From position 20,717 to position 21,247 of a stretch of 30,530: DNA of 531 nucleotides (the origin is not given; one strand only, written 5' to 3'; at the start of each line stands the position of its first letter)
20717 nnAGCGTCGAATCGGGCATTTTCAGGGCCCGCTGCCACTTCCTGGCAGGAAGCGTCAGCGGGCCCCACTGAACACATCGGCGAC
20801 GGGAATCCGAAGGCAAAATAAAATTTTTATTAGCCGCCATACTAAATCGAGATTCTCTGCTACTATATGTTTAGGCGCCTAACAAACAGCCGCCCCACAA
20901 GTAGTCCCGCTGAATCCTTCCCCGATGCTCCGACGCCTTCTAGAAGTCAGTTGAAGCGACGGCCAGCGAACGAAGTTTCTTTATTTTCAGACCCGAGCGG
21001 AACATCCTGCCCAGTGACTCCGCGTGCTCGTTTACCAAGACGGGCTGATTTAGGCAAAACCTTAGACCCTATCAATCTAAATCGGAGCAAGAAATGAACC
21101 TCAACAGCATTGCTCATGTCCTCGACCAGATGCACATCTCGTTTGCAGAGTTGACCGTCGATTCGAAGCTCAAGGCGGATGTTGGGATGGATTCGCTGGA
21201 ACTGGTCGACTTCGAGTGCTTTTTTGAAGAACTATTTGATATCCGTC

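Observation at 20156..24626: Orphan ACP / ketosynthase / dead-KS (CLF-like) cassette bracketed by MarR and TetR regulators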

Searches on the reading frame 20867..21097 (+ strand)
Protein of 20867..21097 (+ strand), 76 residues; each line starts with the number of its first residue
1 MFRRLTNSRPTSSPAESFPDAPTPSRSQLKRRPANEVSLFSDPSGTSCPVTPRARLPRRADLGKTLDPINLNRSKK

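Call 8: search_protein_families(library=pfam, proteins=[window:20867-21097:+], max_evalue=0.001)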
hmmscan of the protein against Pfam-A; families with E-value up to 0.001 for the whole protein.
window:20867-21097:+ (76 aa): 0 families
